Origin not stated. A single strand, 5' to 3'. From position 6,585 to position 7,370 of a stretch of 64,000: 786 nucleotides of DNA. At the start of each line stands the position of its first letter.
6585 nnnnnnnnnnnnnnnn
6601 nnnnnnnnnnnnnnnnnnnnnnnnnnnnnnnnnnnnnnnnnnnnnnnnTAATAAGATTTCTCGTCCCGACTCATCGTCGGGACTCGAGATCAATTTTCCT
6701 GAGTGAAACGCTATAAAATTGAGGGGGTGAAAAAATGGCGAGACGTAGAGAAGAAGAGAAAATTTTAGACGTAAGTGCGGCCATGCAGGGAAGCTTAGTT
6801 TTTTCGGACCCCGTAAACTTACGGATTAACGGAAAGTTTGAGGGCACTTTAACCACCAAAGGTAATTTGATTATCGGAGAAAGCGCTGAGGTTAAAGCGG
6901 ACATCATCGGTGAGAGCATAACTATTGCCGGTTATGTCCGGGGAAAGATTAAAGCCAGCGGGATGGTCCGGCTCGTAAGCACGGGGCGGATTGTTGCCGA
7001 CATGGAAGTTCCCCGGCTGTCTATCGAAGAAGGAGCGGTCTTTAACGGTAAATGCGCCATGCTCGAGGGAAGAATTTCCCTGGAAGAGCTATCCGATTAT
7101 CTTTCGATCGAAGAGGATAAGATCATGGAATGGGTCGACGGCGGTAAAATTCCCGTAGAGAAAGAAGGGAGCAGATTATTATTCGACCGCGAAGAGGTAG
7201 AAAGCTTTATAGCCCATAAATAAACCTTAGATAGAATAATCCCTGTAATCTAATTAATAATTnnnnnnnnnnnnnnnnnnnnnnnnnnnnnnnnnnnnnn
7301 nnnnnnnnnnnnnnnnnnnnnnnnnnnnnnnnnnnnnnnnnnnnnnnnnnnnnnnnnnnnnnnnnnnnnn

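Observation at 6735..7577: Bactofilin fused to a DNA-binding HTH, followed by a membrane-anchored HTH paralogue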

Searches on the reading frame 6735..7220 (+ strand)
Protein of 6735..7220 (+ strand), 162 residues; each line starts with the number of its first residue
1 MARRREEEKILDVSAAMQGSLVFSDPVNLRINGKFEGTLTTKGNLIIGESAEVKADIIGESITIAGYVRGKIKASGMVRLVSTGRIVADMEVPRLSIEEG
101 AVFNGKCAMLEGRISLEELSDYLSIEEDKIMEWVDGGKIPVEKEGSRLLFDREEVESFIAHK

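Call 3: search_protein_families(library=pfam, proteins=[window:6735-7220:+], max_evalue=1)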
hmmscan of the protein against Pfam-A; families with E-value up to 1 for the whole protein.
window:6735-7220:+ (162 aa): 2 families
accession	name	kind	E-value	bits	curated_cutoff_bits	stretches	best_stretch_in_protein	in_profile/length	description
PF04519.19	Bactofilin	-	3.2e-24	85.4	27.9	1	11-107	3-97/98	Polymer-forming cytoskeletal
PF12728.13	HTH_17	-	2.4e-08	34.5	27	1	115-160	3-48/51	Helix-turn-helix domain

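Call 4: search_protein_families(library=ncbifam, proteins=[window:6735-7220:+], max_evalue=1)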
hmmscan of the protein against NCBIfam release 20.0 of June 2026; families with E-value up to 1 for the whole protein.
window:6735-7220:+ (162 aa): 2 families
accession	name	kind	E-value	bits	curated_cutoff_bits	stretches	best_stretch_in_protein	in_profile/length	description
TIGR01764.1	excise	domain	5.8e-08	33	28.8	1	114-160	2-48/49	excisionase family DNA-binding protein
NF047737.1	antiphage_MADS1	equivalog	1.2e-06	28.6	80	1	115-159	5-49/49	methylation-associated defense system helix-turn-helix domain-containing protein MAD1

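Call 5: find_homologous_proteins(query=window:6735-7220:+)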
Query window:6735-7220:+ (162 aa): 836 proteins with E <= 0.001 among 971 candidates; the best 120 are listed.
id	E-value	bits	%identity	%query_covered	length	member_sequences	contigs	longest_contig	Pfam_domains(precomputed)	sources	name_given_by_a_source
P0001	6.0e-95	333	99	100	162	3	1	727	PF12728.14,PF04519.20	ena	-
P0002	2.2e-77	276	80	100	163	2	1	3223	PF12728.14,PF04519.20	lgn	-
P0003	9.4e-75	268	76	99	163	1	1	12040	PF12728.14,PF04519.20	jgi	jgi:excisionase family DNA binding protein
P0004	2.2e-74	266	75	99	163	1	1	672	PF12728.14,PF04519.20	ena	-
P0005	1.5e-73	264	77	100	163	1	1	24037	PF12728.14,PF04519.20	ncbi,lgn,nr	ncbi:MAG: polymer-forming cytoskeletal protein [Candidatus Omnitrophica bacterium]|nr:polymer-formin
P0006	4.3e-73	262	74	100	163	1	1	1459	PF12728.14,PF04519.20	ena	-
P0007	6.5e-73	262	73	100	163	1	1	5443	PF12728.14,PF04519.20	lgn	-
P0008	9.8e-73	261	76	100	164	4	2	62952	PF12728.14,PF04519.20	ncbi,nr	ncbi:MAG: polymer-forming cytoskeletal protein [Candidatus Omnitrophica bacterium]|nr:polymer-formin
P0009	1.5e-72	260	75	100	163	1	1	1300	PF12728.14,PF04519.20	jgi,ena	-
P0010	1.9e-72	260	72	100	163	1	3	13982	PF12728.14,PF04519.20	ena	-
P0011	2.2e-72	260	72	100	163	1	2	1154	PF12728.14,PF04519.20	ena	-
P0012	3.0e-72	259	73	100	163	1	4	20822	PF12728.14,PF04519.20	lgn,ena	-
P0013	3.2e-72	259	74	100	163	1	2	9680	PF12728.14,PF04519.20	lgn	-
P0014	4.1e-72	259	76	100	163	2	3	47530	PF12728.14,PF04519.20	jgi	-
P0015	5.6e-72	259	72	100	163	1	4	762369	PF12728.14,PF04519.20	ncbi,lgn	-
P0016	5.6e-72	259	73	99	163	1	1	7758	PF12728.14,PF04519.20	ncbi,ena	-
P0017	8.8e-72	258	72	100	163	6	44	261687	PF12728.14,PF04519.20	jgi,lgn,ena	-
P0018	1.2e-71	258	71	100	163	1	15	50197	PF12728.14,PF04519.20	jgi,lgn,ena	-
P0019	1.3e-71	257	72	100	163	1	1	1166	PF12728.14,PF04519.20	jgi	-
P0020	1.4e-71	257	72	100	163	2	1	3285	PF12728.14,PF04519.20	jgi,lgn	-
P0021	1.5e-71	257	73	100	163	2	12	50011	PF12728.14,PF04519.20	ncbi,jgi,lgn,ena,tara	tara:strand:- start:115 stop:606 length:492 start_codon:yes stop_codon:yes gene_type:complete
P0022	1.6e-71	257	73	100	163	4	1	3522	PF12728.14,PF04519.20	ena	-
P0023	1.7e-71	257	72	100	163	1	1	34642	PF12728.14,PF04519.20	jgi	-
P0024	2.1e-71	257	71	100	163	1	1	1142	PF12728.14,PF04519.20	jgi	-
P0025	2.2e-71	257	72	100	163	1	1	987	PF12728.14,PF04519.20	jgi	-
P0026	3.3e-71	256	70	100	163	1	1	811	PF12728.14,PF04519.20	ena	-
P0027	3.5e-71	256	70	100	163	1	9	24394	PF12728.14,PF04519.20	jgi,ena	-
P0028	4.6e-71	256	74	100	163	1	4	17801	PF12728.14,PF04519.20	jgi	-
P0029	5.5e-71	255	72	100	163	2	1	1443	PF12728.14,PF04519.20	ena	-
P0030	8.1e-71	255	73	100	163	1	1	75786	PF12728.14,PF04519.20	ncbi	-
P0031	9.2e-71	255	70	100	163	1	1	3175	PF12728.14,PF04519.20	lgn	-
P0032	1.1e-70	254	73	99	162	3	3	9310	PF12728.14,PF04519.20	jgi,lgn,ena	-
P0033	1.2e-70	254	72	100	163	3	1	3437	PF12728.14,PF04519.20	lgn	-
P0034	1.3e-70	254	71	100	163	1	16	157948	PF12728.14,PF04519.20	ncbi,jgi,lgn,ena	-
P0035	1.5e-70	254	70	100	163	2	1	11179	PF12728.14,PF04519.20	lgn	-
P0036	3.3e-70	253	72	100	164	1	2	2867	PF12728.14,PF04519.20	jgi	-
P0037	4.8e-70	252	73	100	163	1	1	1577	PF12728.14,PF04519.20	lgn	-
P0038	4.8e-70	252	73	100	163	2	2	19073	PF12728.14,PF04519.20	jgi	-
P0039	8.9e-70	251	70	100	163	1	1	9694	PF12728.14,PF04519.20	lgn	-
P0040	9.4e-70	251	72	100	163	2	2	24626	PF12728.14,PF04519.20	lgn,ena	-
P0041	9.4e-70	251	74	98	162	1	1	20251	PF12728.14,PF04519.20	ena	-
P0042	1.0e-69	251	70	100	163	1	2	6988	PF12728.14,PF04519.20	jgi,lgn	-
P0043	1.1e-69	251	72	100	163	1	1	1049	PF12728.14,PF04519.20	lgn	-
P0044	1.4e-69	251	70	100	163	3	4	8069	PF12728.14,PF04519.20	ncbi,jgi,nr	ncbi:MAG: polymer-forming cytoskeletal protein [Candidatus Omnitrophica bacterium]|nr:polymer-formin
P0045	1.4e-69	251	72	100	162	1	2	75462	PF12728.14,PF04519.20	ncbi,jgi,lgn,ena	-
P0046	1.4e-69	251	70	100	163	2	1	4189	PF12728.14,PF04519.20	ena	-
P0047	1.6e-69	251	72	100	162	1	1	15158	PF12728.14,PF04519.20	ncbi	-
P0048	1.6e-69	251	72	100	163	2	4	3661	PF12728.14,PF04519.20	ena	-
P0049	1.9e-69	250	69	100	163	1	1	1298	PF12728.14,PF04519.20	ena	-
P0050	2.0e-69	250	72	100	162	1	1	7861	PF12728.14,PF04519.20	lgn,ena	-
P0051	2.9e-69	250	69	100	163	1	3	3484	PF12728.14,PF04519.20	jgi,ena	-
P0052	3.6e-69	249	70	100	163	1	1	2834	PF12728.14,PF04519.20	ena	-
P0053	3.6e-69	249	72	100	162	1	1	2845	PF12728.14,PF04519.20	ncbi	-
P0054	3.6e-69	249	72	100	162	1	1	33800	PF12728.14,PF04519.20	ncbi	-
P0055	3.7e-69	249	72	100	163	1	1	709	PF12728.14,PF04519.20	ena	-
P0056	5.4e-69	249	72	100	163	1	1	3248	PF12728.14,PF04519.20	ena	-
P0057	1.2e-68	248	73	100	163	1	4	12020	PF12728.14,PF04519.20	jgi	jgi:excisionase family DNA binding protein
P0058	1.3e-68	248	69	100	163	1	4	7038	PF12728.14,PF04519.20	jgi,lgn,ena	-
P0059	1.4e-68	248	68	100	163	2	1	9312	PF12728.14,PF04519.20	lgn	-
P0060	1.6e-68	247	72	100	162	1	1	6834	PF12728.14,PF04519.20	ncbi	-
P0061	1.9e-68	247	69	100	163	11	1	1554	PF12728.14,PF04519.20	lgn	-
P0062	2.4e-68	247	71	100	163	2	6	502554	PF12728.14,PF04519.20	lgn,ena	-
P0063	2.5e-68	247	71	100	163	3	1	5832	PF12728.14,PF04519.20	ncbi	-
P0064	3.0e-68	246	71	99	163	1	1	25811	PF12728.14,PF04519.20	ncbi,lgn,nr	ncbi:MAG: polymer-forming cytoskeletal protein [Candidatus Omnitrophota bacterium]|nr:polymer-formin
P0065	3.7e-68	246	70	100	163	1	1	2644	PF12728.14,PF04519.20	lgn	-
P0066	4.7e-68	246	72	100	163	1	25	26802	PF12728.14,PF04519.20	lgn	-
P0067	1.1e-67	245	72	100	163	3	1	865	PF12728.14,PF04519.20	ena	-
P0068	1.1e-67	245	73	100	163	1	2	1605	PF12728.14,PF04519.20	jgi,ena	-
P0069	1.2e-67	245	70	100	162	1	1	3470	PF12728.14,PF04519.20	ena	-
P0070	1.6e-67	244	72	100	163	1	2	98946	PF12728.14,PF04519.20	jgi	-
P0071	1.9e-67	244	69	98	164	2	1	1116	PF12728.14,PF04519.20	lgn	-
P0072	2.4e-67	244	71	100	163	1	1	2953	PF12728.14,PF04519.20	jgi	-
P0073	3.1e-67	243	71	99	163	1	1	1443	PF12728.14,PF04519.20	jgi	jgi:excisionase family DNA binding protein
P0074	5.8e-67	242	70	99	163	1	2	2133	PF12728.14,PF04519.20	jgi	jgi:excisionase family DNA binding protein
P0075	6.4e-67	242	69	100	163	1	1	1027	PF12728.14,PF04519.20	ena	-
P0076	6.7e-67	242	70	100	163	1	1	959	PF12728.14,PF04519.20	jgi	-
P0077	9.2e-67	242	70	99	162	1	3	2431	PF12728.14,PF04519.20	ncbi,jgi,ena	-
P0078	9.5e-67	242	73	100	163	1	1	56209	PF12728.14,PF04519.20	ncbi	ncbi:MAG: polymer-forming cytoskeletal protein [Candidatus Omnitrophota bacterium]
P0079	1.2e-66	241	68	99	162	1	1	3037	PF12728.14,PF04519.20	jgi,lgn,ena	-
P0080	1.3e-66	241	69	100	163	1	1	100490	PF12728.14,PF04519.20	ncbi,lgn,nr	ncbi:MAG: polymer-forming cytoskeletal protein [Candidatus Omnitrophica bacterium]|nr:polymer-formin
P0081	1.4e-66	241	68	100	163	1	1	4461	PF12728.14,PF04519.20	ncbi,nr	ncbi:MAG: helix-turn-helix domain-containing protein [Candidatus Omnitrophica bacterium]|nr:helix-tu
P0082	1.6e-66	241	70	100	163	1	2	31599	PF12728.14,PF04519.20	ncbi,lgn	-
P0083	2.0e-66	241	69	100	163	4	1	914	PF12728.14,PF04519.20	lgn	-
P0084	2.1e-66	241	69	98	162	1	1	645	PF12728.14,PF04519.20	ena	-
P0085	2.1e-66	240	69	100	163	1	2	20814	PF12728.14,PF04519.20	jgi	jgi:excisionase family DNA binding protein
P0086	2.2e-66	240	71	99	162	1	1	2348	PF12728.14,PF04519.20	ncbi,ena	-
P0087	2.3e-66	240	67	100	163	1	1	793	PF12728.14,PF04519.20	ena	-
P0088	2.3e-66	240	73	99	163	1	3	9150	PF12728.14,PF04519.20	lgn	-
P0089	3.3e-66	240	73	98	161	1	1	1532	PF12728.14,PF04519.20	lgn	-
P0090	3.5e-66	240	69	100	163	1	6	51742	PF12728.14,PF04519.20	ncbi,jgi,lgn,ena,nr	ncbi:MAG: polymer-forming cytoskeletal protein [Candidatus Omnitrophica bacterium]|nr:polymer-formin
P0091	4.8e-66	239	69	100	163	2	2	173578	PF12728.14,PF04519.20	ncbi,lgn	ncbi:MAG: polymer-forming cytoskeletal protein [Candidatus Omnitrophota bacterium]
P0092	8.2e-66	239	69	100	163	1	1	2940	PF12728.14,PF04519.20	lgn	-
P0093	8.3e-66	239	69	100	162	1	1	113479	PF12728.14,PF04519.20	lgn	-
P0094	8.4e-66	239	69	100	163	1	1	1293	PF12728.14,PF04519.20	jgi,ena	-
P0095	8.8e-66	238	67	99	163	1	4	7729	PF12728.14,PF04519.20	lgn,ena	-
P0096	1.2e-65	238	68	99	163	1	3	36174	PF12728.14,PF04519.20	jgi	jgi:excisionase family DNA binding protein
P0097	2.4e-65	237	70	100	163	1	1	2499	PF12728.14,PF04519.20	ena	-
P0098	2.6e-65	237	71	99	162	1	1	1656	PF12728.14,PF04519.20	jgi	-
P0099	2.9e-65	237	66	100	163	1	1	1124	PF12728.14,PF04519.20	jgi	-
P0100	3.3e-65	237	66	100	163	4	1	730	PF12728.14,PF04519.20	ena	-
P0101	7.5e-65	235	69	100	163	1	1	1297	PF12728.14,PF04519.20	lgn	-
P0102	1.3e-64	235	66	100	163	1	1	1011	PF12728.14,PF04519.20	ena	-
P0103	1.6e-64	234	68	99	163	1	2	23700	PF12728.14,PF04519.20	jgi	jgi:excisionase family DNA binding protein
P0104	2.8e-64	234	66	99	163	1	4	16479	PF12728.14,PF04519.20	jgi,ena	jgi:excisionase family DNA binding protein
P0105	3.0e-64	233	64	100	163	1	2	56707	PF12728.14,PF04519.20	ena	-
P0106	3.2e-64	233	65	100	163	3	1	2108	PF12728.14,PF04519.20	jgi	-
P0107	3.5e-64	233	66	99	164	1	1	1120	PF12728.14,PF04519.20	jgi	jgi:excisionase family DNA binding protein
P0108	5.0e-64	233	67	100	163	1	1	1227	PF12728.14,PF04519.20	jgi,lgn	-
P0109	1.1e-63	232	69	100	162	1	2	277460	PF12728.14,PF04519.20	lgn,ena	-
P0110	1.6e-63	231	67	100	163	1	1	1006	PF12728.14,PF04519.20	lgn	-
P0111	1.7e-63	231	64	99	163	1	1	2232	PF12728.14,PF04519.20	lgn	-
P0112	2.6e-63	230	67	100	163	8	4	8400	PF12728.14,PF04519.20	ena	-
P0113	3.1e-63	230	67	100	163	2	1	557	PF12728.14,PF04519.20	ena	-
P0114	3.7e-63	230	67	98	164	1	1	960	PF12728.14,PF04519.20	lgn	-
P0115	3.9e-63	230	67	98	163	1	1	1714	PF12728.14,PF04519.20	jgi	jgi:excisionase family DNA binding protein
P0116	4.6e-63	230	65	100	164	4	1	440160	PF12728.14,PF04519.20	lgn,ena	-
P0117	4.8e-63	230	66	99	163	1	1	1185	PF12728.14,PF04519.20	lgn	-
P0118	5.0e-63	230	65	100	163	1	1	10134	PF12728.14,PF04519.20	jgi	jgi:excisionase family DNA binding protein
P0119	5.6e-63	229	65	100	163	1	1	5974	PF12728.14,PF04519.20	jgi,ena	-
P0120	5.7e-63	229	68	99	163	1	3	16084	PF12728.14,PF04519.20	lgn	-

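Call 12: find_related_loci(query=A1, collection=genome_contigs, flank=6000)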
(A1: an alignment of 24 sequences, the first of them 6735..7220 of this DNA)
Query A1 (162 aa) in genome_contigs; peptide patterns used: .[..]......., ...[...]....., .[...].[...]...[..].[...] (x = any residue, [..] = any of these).
153 stretches matched a pattern; 96 encode a relative of the query (tblastn E <= 1e-3); the best 80 are kept; 80 distinct loci.
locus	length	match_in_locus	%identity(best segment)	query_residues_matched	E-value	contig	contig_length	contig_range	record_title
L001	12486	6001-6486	77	1-162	4e-81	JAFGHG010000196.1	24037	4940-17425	MAG: Candidatus Omnitrophota bacterium isolate Zod_Metabat.1444 k87_13265328, whole genome shotgun sequence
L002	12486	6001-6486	76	1-162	2e-80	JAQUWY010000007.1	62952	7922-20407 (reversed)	MAG: Candidatus Omnitrophota bacterium isolate STD2_200 NODE_1569_length_62952_cov_5.362515_Sandtown_D2, whole genome sh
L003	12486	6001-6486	72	1-162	1e-79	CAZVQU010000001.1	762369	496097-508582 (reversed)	MAG TPA_asm: uncultured Planctomycetia bacterium isolate SRP167671_co3_96 genome assembly, contig: NODE_2_length_762369_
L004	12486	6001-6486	73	1-162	2e-79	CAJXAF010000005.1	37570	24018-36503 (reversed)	TPA_asm: uncultured bacterium isolate ERR599062_bin.151_MetaBAT_v2.12.1_MAG genome assembly, contig: NODE_808_length_375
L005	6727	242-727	75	1-162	8e-79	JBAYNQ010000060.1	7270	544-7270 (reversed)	MAG: Candidatus Omnitrophota bacterium isolate SO_2016_LW1_69 scaffold14785_LW64-88_2016, whole genome shotgun sequence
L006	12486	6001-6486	72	1-162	1e-78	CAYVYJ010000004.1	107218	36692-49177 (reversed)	MAG TPA_asm: uncultured Planctomycetia bacterium isolate SRP167671_co1_67 genome assembly, contig: NODE_144_length_10721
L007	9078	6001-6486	73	1-162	1e-78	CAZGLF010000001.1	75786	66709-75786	MAG TPA_asm: uncultured Planctomycetia bacterium isolate SRP141376_co2_388 genome assembly, contig: NODE_861_length_7578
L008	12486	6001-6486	71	1-162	5e-78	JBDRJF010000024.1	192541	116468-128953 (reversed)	MAG: Candidatus Omnitrophota bacterium isolate MEGAHIT-group-1.630 k141_10221546, whole genome shotgun sequence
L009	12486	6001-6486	70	1-162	6e-78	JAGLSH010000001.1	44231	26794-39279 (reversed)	MAG: Candidatus Omnitrophota bacterium isolate RS_9_46 ROV157_9.bin.46.fa_1, whole genome shotgun sequence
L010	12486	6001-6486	71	1-162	6e-78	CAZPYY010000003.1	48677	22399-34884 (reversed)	MAG TPA_asm: uncultured Planctomycetia bacterium isolate binchicken_co330_156 genome assembly, contig: NODE_710_length_4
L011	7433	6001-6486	72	1-162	4e-77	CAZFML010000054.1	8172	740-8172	MAG TPA_asm: uncultured Planctomycetia bacterium isolate SRP077602_co2_410 genome assembly, contig: NODE_13148_length_81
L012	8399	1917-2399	72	1-162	1e-76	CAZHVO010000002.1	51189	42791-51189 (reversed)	MAG TPA_asm: uncultured Planctomycetia bacterium isolate SRP178699_co2_518 genome assembly, contig: NODE_186_length_5118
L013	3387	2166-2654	74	1-162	5e-77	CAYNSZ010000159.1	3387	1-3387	MAG TPA_asm: uncultured Planctomycetia bacterium isolate SRP080215_co1_130 genome assembly, contig: NODE_67903_length_33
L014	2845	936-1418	72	1-162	3e-77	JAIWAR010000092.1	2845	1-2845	MAG: Methanosarcinales archaeon isolate SFP3_US_05_3 NODE_20353_length_2845_cov_4.469831, whole genome shotgun sequence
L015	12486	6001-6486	73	1-162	3e-75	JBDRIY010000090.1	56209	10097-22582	MAG: Candidatus Omnitrophota bacterium isolate MEGAHIT-group-1.613 k141_3202921, whole genome shotgun sequence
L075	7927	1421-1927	48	3-160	1e-46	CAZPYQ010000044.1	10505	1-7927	MAG TPA_asm: uncultured Planctomycetia bacterium isolate SRP098346_co1_237 genome assembly, contig: NODE_8070_length_105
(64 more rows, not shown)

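Call 15: search_protein_representatives(protein=window:6735-7220:+)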
Query: 162 residues. Proteins with E-value up to 0.001 (for the whole library): 11290; up to 1e-10: 930; up to 1e-30: 15. The best 150 are listed.
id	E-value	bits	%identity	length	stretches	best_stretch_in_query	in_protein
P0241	8.4e-55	201.2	60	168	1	5-160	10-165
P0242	2.7e-41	157.4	57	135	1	29-159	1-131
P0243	6.0e-41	156.2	54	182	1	6-159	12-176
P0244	1.1e-37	145.6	50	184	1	4-160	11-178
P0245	1.9e-37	144.9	54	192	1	6-160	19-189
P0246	3.5e-37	144.0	44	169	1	3-160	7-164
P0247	6.5e-37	143.1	49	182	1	6-161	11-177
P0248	5.0e-36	140.3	59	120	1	1-118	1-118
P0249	6.6e-36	139.9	46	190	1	7-161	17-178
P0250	8.0e-36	139.6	50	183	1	4-160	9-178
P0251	8.4e-35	136.3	44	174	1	4-159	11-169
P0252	4.1e-34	134.1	45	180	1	6-160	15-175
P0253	1.4e-31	125.9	45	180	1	2-160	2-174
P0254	1.7e-31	125.6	69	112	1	79-161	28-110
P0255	3.0e-31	124.8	46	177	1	2-160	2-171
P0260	9.2e-29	116.7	40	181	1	9-159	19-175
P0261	2.4e-28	115.4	40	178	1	6-159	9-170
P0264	7.8e-28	113.7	43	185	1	6-160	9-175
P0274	8.5e-25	103.8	39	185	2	4-112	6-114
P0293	7.4e-18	81.3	42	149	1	51-160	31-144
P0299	2.1e-17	79.8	41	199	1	38-161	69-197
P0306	6.8e-17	78.2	38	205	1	10-149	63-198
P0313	2.2e-16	76.5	39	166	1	26-154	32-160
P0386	2.6e-14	69.8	37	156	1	24-140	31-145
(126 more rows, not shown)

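Call 31: predict_structure(alignment_id=A1)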
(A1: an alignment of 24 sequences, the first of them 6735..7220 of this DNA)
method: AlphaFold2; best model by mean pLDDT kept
length: 162 residues; sequences in the alignment: 24
mean_pLDDT: 80.5   pTM: 0.60
mean pLDDT of the five models: 80.5, 78.3, 77.9, 76.9, 76.2
residues with pLDDT >= 90: 52; 70-90: 78; 50-70: 25; < 50: 7
segments of 3 or more residues with pLDDT < 50: 1-7
pLDDT, mean of each block of 10 residues (from residue 1): 47 83 85 92 91 93 94 91 92 86 82 68 76 75 67 69 58
secondary structure, 60 per line:
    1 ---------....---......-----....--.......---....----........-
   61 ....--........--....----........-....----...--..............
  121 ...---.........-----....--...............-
elements in order: E10-13 E17-22 E28-31 E34-40 E44-47 E52-59 E61-64 E67-74 E77-80 E85-92 E94-97 E102-104 E107-109 E113-115 H116-123 H127-135 E141-144 E147-151 H152-161
